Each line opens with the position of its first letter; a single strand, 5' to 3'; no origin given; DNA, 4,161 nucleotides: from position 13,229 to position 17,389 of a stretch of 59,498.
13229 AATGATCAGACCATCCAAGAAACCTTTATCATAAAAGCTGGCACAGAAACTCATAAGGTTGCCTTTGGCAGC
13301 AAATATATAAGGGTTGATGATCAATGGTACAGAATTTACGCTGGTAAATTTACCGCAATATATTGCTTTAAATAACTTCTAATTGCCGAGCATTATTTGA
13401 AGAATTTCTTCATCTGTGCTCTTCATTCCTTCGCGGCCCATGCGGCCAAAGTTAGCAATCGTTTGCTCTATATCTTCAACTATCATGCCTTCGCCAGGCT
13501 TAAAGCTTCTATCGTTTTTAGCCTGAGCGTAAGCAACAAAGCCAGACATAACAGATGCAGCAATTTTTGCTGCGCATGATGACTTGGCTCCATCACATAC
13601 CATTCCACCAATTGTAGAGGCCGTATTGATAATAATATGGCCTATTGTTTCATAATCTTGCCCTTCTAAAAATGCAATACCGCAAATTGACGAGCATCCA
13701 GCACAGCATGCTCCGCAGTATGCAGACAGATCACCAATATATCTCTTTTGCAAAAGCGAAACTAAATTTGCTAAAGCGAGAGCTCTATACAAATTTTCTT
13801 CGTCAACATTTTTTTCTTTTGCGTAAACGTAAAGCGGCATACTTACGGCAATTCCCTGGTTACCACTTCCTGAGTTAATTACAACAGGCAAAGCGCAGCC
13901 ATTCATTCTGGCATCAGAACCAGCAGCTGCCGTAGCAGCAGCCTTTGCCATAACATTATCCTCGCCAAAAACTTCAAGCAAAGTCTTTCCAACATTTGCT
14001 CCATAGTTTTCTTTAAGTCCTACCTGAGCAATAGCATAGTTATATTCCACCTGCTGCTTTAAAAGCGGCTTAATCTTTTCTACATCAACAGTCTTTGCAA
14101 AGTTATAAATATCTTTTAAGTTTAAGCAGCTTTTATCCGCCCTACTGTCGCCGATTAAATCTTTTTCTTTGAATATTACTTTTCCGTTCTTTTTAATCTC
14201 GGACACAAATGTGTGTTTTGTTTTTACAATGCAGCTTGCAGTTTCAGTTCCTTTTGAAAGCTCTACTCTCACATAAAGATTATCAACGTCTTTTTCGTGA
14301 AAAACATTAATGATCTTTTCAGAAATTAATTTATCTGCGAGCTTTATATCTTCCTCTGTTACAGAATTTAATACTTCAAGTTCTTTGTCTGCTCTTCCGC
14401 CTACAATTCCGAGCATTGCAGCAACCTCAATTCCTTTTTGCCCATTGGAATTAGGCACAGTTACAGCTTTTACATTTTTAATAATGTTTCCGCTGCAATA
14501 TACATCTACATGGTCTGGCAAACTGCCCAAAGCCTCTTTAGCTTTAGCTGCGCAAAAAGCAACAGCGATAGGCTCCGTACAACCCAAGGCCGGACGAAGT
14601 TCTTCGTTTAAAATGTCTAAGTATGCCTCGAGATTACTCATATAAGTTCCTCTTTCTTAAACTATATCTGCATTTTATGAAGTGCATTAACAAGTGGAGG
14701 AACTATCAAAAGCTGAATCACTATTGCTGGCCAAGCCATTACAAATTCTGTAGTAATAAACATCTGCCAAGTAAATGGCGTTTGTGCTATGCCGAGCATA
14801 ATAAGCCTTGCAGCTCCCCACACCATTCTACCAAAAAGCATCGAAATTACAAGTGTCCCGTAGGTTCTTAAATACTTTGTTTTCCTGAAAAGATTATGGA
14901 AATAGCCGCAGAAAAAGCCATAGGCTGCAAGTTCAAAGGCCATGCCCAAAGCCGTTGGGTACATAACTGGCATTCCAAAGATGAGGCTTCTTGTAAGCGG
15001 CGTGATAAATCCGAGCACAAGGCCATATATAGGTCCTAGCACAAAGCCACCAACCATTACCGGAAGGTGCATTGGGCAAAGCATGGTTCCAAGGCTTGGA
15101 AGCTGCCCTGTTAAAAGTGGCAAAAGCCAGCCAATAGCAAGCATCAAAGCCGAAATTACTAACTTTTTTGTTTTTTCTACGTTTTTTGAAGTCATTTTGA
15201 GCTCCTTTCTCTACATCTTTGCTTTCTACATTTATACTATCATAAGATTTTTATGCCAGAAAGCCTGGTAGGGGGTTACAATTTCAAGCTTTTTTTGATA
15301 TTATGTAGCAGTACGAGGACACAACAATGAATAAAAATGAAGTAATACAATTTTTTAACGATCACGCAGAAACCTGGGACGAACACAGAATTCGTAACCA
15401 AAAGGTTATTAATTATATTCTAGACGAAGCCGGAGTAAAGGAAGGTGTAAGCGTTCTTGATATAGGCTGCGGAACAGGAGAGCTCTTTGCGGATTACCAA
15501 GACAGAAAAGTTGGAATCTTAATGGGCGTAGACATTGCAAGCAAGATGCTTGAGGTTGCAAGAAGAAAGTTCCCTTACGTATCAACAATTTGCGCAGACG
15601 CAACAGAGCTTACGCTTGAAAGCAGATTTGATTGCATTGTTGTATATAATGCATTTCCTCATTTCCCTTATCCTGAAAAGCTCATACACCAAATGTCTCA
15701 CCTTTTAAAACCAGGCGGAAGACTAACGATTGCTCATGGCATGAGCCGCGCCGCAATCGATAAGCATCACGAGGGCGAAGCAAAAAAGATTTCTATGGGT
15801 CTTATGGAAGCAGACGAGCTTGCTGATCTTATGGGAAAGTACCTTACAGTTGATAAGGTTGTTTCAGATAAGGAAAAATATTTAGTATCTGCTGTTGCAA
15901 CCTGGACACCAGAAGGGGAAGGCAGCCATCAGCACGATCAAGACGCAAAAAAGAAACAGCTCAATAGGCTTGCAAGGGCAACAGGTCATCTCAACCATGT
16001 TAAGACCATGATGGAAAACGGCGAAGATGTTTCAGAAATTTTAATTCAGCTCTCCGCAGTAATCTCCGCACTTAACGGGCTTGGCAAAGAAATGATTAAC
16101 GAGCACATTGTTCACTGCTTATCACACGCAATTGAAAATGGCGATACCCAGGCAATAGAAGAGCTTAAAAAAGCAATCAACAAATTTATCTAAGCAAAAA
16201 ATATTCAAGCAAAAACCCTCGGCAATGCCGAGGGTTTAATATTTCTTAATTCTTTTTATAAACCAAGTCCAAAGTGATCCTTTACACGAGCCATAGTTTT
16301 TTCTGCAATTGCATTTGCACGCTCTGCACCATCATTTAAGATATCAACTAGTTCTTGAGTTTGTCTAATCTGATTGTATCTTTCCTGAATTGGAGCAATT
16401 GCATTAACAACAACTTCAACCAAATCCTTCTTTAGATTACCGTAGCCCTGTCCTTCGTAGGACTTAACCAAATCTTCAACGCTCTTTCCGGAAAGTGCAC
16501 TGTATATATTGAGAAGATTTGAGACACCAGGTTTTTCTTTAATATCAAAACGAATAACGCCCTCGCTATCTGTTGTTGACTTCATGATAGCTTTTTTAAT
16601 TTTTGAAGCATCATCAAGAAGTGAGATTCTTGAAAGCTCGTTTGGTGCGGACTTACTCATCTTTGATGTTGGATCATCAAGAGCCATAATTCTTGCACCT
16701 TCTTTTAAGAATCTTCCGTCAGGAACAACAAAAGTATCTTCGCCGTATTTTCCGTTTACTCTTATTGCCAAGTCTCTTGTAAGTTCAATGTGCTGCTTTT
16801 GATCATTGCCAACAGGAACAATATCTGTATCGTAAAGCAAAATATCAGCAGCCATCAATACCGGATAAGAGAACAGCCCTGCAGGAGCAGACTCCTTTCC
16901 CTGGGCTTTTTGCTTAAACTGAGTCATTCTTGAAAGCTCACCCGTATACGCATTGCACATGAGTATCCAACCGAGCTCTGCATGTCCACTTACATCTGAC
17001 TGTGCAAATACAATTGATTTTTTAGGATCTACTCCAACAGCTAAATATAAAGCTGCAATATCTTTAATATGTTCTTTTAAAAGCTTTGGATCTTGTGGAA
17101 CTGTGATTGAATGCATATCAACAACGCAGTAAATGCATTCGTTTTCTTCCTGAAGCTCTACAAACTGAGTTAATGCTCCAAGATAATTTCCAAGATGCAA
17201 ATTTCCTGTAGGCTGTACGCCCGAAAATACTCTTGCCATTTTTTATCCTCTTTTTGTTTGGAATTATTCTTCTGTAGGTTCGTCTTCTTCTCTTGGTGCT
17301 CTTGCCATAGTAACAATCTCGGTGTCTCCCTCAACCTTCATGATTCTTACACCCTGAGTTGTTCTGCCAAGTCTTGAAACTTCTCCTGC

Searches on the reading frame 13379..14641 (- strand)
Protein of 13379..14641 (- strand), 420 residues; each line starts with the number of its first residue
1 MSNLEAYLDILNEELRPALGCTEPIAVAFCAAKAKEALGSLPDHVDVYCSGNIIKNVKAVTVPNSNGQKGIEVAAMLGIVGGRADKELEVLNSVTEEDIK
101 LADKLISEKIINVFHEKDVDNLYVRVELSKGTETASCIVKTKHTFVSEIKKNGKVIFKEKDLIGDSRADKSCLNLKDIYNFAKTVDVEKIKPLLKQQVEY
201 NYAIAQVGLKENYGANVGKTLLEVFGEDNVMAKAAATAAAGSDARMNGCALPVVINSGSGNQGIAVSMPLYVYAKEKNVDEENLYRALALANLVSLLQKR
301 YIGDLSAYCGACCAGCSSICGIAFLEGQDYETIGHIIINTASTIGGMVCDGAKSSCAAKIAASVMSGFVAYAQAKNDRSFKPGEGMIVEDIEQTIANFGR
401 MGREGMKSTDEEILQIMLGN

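Call 51: search_protein_families(library=pfam, proteins=[window:13379-14641:-], max_evalue=0.00001)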
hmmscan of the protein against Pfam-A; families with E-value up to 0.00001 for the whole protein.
window:13379-14641:- (420 aa): 1 family
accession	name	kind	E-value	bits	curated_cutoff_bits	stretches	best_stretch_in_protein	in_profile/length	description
PF03313.21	SDH_alpha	-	1.2e-57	195.9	26.4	1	86-415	2-260/260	Serine dehydratase alpha chain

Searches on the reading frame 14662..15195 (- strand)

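Call 51: search_protein_families(library=pfam, proteins=[window:14662-15195:-], max_evalue=0.00001)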
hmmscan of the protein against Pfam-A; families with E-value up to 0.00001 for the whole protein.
window:14662-15195:- (177 aa): 2 families
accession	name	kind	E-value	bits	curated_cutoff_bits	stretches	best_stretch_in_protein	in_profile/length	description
PF12822.12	ECF_trnsprt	-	7e-14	52.6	30.7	1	10-169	1-169/169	ECF transporter, substrate-specific component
PF07155.17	ECF-ribofla_trS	-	6.1e-06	26.8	26.7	1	8-174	3-172/172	ECF-type riboflavin transporter, S component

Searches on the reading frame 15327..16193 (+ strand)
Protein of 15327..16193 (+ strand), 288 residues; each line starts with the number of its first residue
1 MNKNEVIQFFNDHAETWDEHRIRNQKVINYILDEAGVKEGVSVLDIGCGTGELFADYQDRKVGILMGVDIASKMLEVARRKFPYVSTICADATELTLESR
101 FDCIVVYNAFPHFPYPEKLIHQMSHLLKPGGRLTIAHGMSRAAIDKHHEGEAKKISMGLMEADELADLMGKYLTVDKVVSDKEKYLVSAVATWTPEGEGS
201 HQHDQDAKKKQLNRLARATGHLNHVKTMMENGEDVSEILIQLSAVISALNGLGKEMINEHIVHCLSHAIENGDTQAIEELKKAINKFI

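Call 51: search_protein_families(library=pfam, proteins=[window:15327-16193:+], max_evalue=0.00001)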
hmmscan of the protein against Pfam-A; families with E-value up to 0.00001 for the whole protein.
window:15327-16193:+ (288 aa): 8 families
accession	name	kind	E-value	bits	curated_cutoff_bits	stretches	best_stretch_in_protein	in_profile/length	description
PF02583.22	Trns_repr_metal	-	3.6e-23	82.2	22.8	1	208-286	2-78/78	Metal-sensitive transcriptional repressor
PF13649.12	Methyltransf_25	-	7.9e-20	71.8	27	1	43-131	1-97/97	Methyltransferase domain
PF08241.18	Methyltransf_11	-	2.8e-19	70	21.2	1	44-134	1-94/95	Methyltransferase domain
PF13847.12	Methyltransf_31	-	2.9e-15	56.7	27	1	38-153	2-127/145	Methyltransferase domain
PF08242.18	Methyltransf_12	-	1e-14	55.4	30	1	44-133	1-98/98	Methyltransferase domain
PF13489.12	Methyltransf_23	-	2.8e-13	50.3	27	1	24-136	9-117/164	Methyltransferase domain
PF01209.24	Ubie_methyltran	-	6.1e-11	42.5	20.1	1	30-136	38-152/233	ubiE/COQ5 methyltransferase family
PF02353.26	CMAS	-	4.2e-07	30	27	1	25-148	48-176/273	Mycolic acid cyclopropane synthetase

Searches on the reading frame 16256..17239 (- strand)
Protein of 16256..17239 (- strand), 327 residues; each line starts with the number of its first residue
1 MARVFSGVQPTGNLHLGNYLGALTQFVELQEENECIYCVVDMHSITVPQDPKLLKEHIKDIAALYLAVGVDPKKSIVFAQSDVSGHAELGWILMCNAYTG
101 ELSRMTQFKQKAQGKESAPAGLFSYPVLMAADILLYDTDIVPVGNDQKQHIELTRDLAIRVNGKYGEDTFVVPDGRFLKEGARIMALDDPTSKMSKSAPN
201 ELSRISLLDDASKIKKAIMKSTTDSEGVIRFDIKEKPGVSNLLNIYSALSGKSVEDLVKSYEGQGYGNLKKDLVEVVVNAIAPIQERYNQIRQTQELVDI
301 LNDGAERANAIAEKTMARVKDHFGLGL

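Call 51: search_protein_families(library=pfam, proteins=[window:16256-17239:-], max_evalue=0.00001)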
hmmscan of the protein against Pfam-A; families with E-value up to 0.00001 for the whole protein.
window:16256-17239:- (327 aa): 1 family
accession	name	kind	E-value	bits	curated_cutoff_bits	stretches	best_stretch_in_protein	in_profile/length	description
PF00579.31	tRNA-synt_1b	-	1.5e-77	261.3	21.1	1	3-279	7-289/292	tRNA synthetases class I (W and Y)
